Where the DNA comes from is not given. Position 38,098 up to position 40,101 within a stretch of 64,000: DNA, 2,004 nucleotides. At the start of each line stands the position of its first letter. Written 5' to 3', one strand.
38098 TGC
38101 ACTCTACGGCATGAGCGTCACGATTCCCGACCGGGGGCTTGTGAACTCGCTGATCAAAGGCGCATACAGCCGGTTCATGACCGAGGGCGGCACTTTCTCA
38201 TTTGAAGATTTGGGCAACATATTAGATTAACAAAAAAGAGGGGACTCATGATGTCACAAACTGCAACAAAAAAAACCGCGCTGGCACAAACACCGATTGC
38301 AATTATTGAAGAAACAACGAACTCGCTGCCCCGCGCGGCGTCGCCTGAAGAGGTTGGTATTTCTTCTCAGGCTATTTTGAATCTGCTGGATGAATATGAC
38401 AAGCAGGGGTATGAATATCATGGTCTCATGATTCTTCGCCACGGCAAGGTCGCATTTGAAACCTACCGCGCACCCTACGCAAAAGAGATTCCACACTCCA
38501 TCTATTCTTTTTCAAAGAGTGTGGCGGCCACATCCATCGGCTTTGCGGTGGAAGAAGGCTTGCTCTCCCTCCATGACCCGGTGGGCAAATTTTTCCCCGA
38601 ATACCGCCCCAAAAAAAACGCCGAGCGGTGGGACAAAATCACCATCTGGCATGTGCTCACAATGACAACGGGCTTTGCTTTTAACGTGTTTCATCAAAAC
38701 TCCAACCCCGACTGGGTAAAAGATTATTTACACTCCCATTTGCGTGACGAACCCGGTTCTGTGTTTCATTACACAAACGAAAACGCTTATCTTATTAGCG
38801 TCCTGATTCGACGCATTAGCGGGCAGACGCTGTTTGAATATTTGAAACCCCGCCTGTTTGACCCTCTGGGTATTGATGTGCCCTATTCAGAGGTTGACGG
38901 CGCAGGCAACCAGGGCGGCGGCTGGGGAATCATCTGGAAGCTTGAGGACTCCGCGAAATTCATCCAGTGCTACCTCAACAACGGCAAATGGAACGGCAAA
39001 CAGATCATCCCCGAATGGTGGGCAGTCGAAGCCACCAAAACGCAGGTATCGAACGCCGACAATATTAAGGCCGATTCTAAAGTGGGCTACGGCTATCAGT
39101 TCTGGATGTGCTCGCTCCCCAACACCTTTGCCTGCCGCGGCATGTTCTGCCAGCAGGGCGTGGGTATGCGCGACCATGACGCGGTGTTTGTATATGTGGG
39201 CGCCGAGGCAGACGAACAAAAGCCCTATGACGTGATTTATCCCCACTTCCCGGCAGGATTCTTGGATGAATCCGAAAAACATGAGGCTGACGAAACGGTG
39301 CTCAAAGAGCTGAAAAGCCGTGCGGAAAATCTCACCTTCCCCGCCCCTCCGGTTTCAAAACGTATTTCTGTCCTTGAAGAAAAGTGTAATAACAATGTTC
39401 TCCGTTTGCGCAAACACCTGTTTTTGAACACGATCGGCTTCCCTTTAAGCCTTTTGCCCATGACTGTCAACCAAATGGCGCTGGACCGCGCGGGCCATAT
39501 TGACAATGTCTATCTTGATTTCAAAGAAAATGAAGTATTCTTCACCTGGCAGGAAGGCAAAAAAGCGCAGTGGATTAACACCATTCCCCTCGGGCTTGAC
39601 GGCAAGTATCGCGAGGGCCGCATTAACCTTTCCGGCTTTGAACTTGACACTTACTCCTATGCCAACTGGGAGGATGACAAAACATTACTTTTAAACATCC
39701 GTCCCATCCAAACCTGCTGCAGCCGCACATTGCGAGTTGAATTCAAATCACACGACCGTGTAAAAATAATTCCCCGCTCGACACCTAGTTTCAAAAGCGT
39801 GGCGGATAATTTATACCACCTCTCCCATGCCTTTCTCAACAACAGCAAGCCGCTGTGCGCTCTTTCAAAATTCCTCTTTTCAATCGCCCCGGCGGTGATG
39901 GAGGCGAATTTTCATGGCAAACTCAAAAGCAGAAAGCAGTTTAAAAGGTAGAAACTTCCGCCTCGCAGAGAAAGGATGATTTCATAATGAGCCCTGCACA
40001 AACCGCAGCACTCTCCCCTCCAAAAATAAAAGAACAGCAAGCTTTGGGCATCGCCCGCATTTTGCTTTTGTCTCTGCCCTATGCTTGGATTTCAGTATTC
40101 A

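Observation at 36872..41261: Soluble sphingosine-1-phosphate-lyase homologue + cytoplasmic serine hydrolase + MFS importer directly upstream of the GRE module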

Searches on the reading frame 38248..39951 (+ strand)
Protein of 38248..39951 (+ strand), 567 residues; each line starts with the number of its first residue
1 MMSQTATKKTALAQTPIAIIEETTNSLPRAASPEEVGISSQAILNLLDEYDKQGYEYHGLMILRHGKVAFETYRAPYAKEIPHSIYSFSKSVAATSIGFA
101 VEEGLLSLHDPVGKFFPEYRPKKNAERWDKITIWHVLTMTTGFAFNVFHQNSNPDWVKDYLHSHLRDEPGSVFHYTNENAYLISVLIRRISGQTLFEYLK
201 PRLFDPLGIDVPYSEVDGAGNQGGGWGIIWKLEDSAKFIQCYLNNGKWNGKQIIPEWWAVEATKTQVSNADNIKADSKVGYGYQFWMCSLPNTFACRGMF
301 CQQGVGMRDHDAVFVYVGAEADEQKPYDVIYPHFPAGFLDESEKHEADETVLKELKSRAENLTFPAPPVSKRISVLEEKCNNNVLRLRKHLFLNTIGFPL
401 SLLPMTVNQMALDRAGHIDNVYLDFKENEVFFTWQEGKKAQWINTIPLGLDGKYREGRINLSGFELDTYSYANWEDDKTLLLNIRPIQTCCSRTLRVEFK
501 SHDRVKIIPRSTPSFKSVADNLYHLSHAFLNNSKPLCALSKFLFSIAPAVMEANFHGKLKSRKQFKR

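Call 3: search_protein_families(library=pfam, proteins=[window:38248-39951:+])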
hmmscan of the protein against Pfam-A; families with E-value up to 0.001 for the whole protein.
window:38248-39951:+ (567 aa): 1 family
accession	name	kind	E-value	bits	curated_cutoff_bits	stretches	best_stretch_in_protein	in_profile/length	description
PF00144.29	Beta-lactamase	-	5.4e-29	101.8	27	1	60-317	19-307/329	Beta-lactamase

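Call 4: search_protein_families(library=ncbifam, proteins=[window:38248-39951:+])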
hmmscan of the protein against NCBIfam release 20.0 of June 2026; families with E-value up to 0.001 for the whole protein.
window:38248-39951:+ (567 aa): 29 families (the best 25 are shown)
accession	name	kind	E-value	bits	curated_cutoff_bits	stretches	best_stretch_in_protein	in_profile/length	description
NF045925.1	3-sucCA_synth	equivalog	5.4e-59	200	800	1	23-316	23-308/498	3-succinylated cholic acid synthase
NF033085.1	bla_class_C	equivalog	1.9e-09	36.8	415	1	85-221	58-192/356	class C beta-lactamase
NF000185.2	BlaEC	exception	1.4e-08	34.1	850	1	78-227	71-218/377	BlaEC family class C beta-lactamase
NF038269.1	lipase_LipE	equivalog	1e-07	31.5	750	1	74-208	79-216/407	lipase LipE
NF012173.1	CMY2-MIR-ACT-EC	exception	2.9e-07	29.6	680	1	79-227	76-222/380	CMY2/MIR/ACT/EC family class C beta-lactamase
NF052559.1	MthAcHydAcmB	equivalog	5.1e-07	28.8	550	1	77-210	54-209/391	methyl acetate hydrolase AcmB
NF041665.1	blaPSZ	exception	9.5e-07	28.1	850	1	69-227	65-221/379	PSZ family class C beta-lactamase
NF041666.1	ampC_Ecan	exception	1.2e-06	27.7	860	1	83-228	80-223/381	CMY2-MIR-ACT-EC family cephalosporin-hydrolyzing class C beta-lactamase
NF040478.1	blaLAQ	exception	1.9e-06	27.1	850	1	79-227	75-221/380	LAQ family class C beta-lactamase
NF000385.4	blaACT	exception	2.2e-06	26.9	810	1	83-227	80-222/380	ACT family cephalosporin-hydrolyzing class C beta-lactamase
NF041662.1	ampC_Kaer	exception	2.7e-06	26.4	825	1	76-227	73-222/381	AmpC-Kaer family extended-spectrum class C beta-lactamase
NF041663.1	ampC_Sliq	exception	3.7e-06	26.1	860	1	65-216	58-206/378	cephalosporin-hydrolyzing class C beta-lactamase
NF050047.1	blaELC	exception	4.6e-06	25.8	840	1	84-217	133-264/434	ELC family class C beta-lactamase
NF038366.1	blaSFDC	exception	6.3e-06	25.5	840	1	75-227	72-222/382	SFDC family class C beta-lactamase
NF045671.1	blaPNC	exception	1.1e-05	24.4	750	1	68-227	82-239/401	PNC family class C beta-lactamase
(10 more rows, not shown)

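Call 36: search_solved_structures(query=window:38248-39951:+, max_evalue=1e-8)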
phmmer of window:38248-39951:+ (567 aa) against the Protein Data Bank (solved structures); distinct sequences matched with E-value up to 1e-8: 8.
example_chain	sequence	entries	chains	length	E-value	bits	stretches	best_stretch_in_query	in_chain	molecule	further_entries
8dc1_A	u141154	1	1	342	6e-24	87.2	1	32-310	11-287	Lsa45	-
8rlj_A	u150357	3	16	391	7.3e-21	77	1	57-289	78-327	Class C beta-lactamase-related serine hydrolase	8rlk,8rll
4gb7_A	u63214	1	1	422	8.4e-14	53.7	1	157-289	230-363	6-aminohexanoate-dimer hydrolase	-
4ivi_A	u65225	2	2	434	2.7e-10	42.1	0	29-121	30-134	Carboxylesterase | Carboxylesterases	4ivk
6x9y_A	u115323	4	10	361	2.6e-09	38.8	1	75-228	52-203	Beta-lactamase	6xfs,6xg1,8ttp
6whf_A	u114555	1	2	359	2.8e-09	38.8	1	75-228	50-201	Beta-lactamase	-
2zj9_A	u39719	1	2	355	2.8e-09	38.7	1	75-228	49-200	AmpC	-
9sn1_A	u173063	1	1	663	3e-09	38.6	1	75-210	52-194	Beta-lactamase family protein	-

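Call 48: find_homologous_proteins(query=window:38248-39948:+, max_evalue=1e-20)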
Query window:38248-39948:+ (567 aa): 1286 proteins with E <= 1e-20 among 8000 candidates; the best 120 are listed.
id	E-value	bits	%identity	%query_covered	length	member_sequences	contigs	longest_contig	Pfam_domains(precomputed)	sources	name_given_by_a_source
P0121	0.0e+0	1337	100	100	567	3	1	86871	PF00144.30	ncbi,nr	ncbi:MAG: beta-lactamase family protein [Oscillospiraceae bacterium]|nr:beta-lactamase family protei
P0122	1.3e-285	966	75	95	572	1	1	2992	PF00144.30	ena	-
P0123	3.3e-259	879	68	95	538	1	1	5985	PF00144.30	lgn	-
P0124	6.9e-259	878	67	95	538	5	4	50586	PF00144.30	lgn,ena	-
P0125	2.0e-254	863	66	96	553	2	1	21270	PF00144.30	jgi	jgi:CubicO group peptidase (beta-lactamase class C family)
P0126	3.9e-247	839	66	96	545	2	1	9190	PF00144.30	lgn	-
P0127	3.7e-246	836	63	96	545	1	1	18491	PF00144.30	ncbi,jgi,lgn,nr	ncbi:MAG: beta-lactamase family protein [Oscillospiraceae bacterium]|jgi:CubicO group peptidase (bet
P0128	3.2e-237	806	62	96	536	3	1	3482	PF00144.30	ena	-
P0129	6.3e-237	805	63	96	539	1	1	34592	PF00144.30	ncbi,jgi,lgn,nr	ncbi:MAG: beta-lactamase family protein [Oscillospiraceae bacterium]|jgi:CubicO group peptidase (bet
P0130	2.0e-233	794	62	95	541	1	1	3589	PF00144.30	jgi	jgi:CubicO group peptidase (beta-lactamase class C family)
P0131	6.9e-233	792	62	94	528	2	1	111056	PF00144.30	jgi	jgi:CubicO group peptidase (beta-lactamase class C family)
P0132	1.6e-230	784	61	96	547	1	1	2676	PF00144.30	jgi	jgi:CubicO group peptidase (beta-lactamase class C family)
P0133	1.8e-229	781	60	95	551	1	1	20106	PF00144.30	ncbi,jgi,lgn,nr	ncbi:MAG: beta-lactamase family protein [Oscillospiraceae bacterium]|jgi:CubicO group peptidase (bet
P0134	1.9e-227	774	61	96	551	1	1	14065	PF00144.30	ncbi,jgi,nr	ncbi:MAG: beta-lactamase family protein [Oscillospiraceae bacterium]|jgi:CubicO group peptidase (bet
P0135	7.8e-196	670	54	95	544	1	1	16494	PF00144.30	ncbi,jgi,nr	ncbi:MAG: beta-lactamase family protein [Oscillospiraceae bacterium]|jgi:CubicO group peptidase (bet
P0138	6.3e-167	574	50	95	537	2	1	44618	PF00144.30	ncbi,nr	ncbi:MAG: beta-lactamase family protein [Clostridiales bacterium]|nr:beta-lactamase family protein [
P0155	8.1e-123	429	40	94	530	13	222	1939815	PF00144.30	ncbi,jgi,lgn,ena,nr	ncbi:MAG: serine hydrolase [Clostridiales bacterium]|jgi:CubicO group peptidase (beta-lactamase clas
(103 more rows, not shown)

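Call 49: find_encoding_contigs(protein=P0155, flank=7000, max_places=4)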
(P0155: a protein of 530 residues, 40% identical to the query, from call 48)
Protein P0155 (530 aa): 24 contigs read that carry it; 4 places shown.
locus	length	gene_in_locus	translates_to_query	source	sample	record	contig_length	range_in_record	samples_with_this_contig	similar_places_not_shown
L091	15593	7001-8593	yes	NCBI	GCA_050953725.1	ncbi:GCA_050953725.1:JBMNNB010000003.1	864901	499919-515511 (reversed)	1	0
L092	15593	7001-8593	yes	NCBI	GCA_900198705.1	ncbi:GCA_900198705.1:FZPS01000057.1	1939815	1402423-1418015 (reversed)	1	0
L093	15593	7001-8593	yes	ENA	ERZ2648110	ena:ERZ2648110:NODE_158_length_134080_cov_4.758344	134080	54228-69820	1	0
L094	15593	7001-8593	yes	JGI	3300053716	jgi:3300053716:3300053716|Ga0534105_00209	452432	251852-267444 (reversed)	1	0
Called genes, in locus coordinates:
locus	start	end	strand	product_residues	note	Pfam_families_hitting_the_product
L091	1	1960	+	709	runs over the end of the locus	PF07581:Glug (weak), PF02368:Big_2, PF26182:Ig_NUP210_5th (weak)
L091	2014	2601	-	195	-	PF14277:DUF4364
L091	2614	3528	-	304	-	PF04204:HTS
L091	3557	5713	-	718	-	PF18952:DUF5696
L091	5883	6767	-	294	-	PF00849:PseudoU_synth_2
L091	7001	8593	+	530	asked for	PF00144:Beta-lactamase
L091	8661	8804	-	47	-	-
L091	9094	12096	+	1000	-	PF02837:Glyco_hydro_2_N, PF22666:Glyco_hydro_2_N2 (weak), PF00703:Glyco_hydro_2, PF02836:Glyco_hydro_2_C, PF16353:LacZ_4, PF02929:Bgal_small_N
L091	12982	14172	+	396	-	PF01637:ATPase_2 (weak), PF13173:AAA_14, PF13635:DUF4143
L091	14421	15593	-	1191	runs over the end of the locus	PF01855:POR_N, PF17147:PFOR_II, PF01558:POR, PF10371:EKR, PF12838:Fer4_7, PF13183:Fer4_8 (weak), PF13187:Fer4_9 (weak), PF02775:TPP_enzyme_C, +4 more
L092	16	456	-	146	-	-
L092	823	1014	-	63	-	-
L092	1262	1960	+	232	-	PF02368:Big_2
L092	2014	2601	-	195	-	PF14277:DUF4364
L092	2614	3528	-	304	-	PF04204:HTS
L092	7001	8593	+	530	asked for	PF00144:Beta-lactamase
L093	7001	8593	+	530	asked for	PF00144:Beta-lactamase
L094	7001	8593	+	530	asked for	PF00144:Beta-lactamase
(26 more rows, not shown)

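Call 50: find_encoding_contigs(protein=P0138, flank=10000, max_places=2)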
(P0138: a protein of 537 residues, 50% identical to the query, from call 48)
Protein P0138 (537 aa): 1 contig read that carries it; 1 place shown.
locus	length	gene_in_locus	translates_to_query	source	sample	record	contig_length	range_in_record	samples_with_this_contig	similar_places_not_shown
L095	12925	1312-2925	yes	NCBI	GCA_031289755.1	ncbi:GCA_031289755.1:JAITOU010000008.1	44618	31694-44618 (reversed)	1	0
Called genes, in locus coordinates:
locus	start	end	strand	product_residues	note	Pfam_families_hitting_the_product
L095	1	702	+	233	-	PF07687:M20_dimer, PF01546:Peptidase_M20 (weak)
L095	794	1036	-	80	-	PF01206:TusA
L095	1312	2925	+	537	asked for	PF00144:Beta-lactamase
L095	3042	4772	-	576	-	PF01336:tRNA_anti-codon, PF00152:tRNA-synt_2, PF02938:GAD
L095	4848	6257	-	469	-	PF02934:GatB_N, PF02637:GatB_Yqey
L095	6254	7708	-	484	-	PF01425:Amidase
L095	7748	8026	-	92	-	PF02686:GatC (weak)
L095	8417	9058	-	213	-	PF14622:Ribonucleas_3_3, PF00636:Ribonuclease_3, PF00035:dsrm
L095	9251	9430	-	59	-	-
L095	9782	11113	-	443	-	PF00350:Dynamin_N (faint), PF01926:MMR_HSR1, PF02421:FeoB_N, PF03193:RsgA_GTPase (faint), PF00009:GTP_EFTU, PF01926:MMR_HSR1, PF02421:FeoB_N, PF14714:KH_dom-like, +1 more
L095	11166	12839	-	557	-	PF00753:Lactamase_B, PF12706:Lactamase_B_2, PF22505:RNase_J_b_CASP, PF07521:RMMBL, PF17770:RNase_J_C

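Call 77: predict_structure(alignment_id=A3)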
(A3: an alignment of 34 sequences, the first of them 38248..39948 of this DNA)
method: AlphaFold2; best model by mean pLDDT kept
length: 567 residues; sequences in the alignment: 34
mean_pLDDT: 89.4   pTM: 0.89
mean pLDDT of the five models: 89.4, 88.5, 88.2, 87.9, 87.6
residues with pLDDT >= 90: 395; 70-90: 130; 50-70: 18; < 50: 24
segments of 3 or more residues with pLDDT < 50: 1-23
pLDDT, mean of each block of 10 residues (from residue 1): 39 34 74 96 96 91 98 94 89 97 98 95 92 97 72 72 90 89 95 97 96 85 78 96 97 98 96 92 97 93 95 95 92 95 87 96 94 97 94 83 84 85 98 88 95 96 90 98 94 96 96 91 84 87 90 93 67
secondary structure, 60 per line:
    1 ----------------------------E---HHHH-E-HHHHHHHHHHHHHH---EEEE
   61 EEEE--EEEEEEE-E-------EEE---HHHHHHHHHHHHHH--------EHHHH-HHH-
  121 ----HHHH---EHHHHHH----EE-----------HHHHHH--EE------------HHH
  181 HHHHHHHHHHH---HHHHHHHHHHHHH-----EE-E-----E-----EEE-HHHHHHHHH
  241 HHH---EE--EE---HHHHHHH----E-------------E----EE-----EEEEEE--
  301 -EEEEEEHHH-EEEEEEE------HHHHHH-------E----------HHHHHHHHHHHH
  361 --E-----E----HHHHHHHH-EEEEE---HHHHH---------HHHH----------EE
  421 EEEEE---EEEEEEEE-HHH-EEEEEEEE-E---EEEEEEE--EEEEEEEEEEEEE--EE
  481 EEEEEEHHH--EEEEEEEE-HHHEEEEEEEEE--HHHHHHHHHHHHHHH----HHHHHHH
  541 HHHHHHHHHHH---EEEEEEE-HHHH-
elements in order: H33-36 H40-53 E57-64 E67-73 E83-85 H89-102 H112-115 H125-128 H133-138 H156-161 H178-191 H195-207 E228-230 H232-243 H256-262 E293-298 E302-307 E312-318 H325-330 H349-360 H374-381 E383-387 H391-395 H405-408 E419-425 E429-436 E442-449 E455-461 E464-476 E479-486 E492-499 E504-512 H515-529 H534-551 E555-561 H563-566

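Call 80: fold_search(model_id=the predicted structure, library=pdb)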
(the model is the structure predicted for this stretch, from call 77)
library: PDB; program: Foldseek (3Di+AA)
matches with E <= 10: 720; with E <= 0.001: 343
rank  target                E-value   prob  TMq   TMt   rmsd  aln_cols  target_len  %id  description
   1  8dc1                  3.2e-21  1.00  0.51  0.83   3.6       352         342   24  Structural and biochemical characterization of L. interrogans Lsa45 reveals a penicillin-binding protein with esterase a (released 2023-01-11)
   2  8rlj_F                1.1e-17  1.00  0.44  0.66   3.3       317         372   26  Structure of the apo form of PIB-1 in an Orthorombic space group (released 2024-08-14)
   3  8rlj_D                3.4e-17  1.00  0.44  0.64   3.8       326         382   24  Structure of the apo form of PIB-1 in an Orthorombic space group (released 2024-08-14)
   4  4gb7                  4.8e-17  1.00  0.44  0.63   5.3       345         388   20  Putative 6-aminohexanoate-dimer hydrolase from Bacillus anthracis (released 2012-08-08)
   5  8rlj_E                8.6e-17  1.00  0.44  0.63   3.7       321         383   24  Structure of the apo form of PIB-1 in an Orthorombic space group (released 2024-08-14)
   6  8rlj_B                9.1e-17  1.00  0.44  0.63   3.6       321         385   24  Structure of the apo form of PIB-1 in an Orthorombic space group (released 2024-08-14)
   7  8rlj_C                1.2e-16  1.00  0.44  0.64   3.9       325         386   24  Structure of the apo form of PIB-1 in an Orthorombic space group (released 2024-08-14)
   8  7u1c                  7.8e-16  1.00  0.46  0.63   7.4       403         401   19  Structure of EstG crystalized with SO4 and Tris (released 2023-01-11)
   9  7uda                  1.6e-15  1.00  0.45  0.63   7.4       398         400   20  Structure of the EstG (released 2023-01-11)
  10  2qmi_C                2.4e-15  1.00  0.43  0.54  15.0       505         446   16  Structure of the octameric penicillin-binding protein homologue from Pyrococcus abyssi (released 2008-07-22)
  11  9sn1                  2.6e-15  1.00  0.39  0.33  19.4       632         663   11  Lip3 DL-peptidase in the apo-state (released 2026-02-18)
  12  3vwn                  3.2e-15  1.00  0.46  0.66   7.4       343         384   19  Crystal structure of 6-aminohexanoate-dimer hydrolase G181D/R187G/H266N/D370Y mutant (released 2013-10-16)
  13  1wyc                  5.8e-15  1.00  0.46  0.67   3.4       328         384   20  Structure of 6-aminohexanoate-dimer hydrolase, DN mutant (released 2006-02-21)
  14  2dcf                  6.1e-15  1.00  0.46  0.66   3.7       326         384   19  Crystal structure of 6-aminohexanoate-dimer hydrolase S112A/G181D/H266N mutant with substrate (released 2007-01-09)
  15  2qmi_A                6.1e-15  1.00  0.43  0.53  14.8       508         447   16  Structure of the octameric penicillin-binding protein homologue from Pyrococcus abyssi (released 2008-07-22)
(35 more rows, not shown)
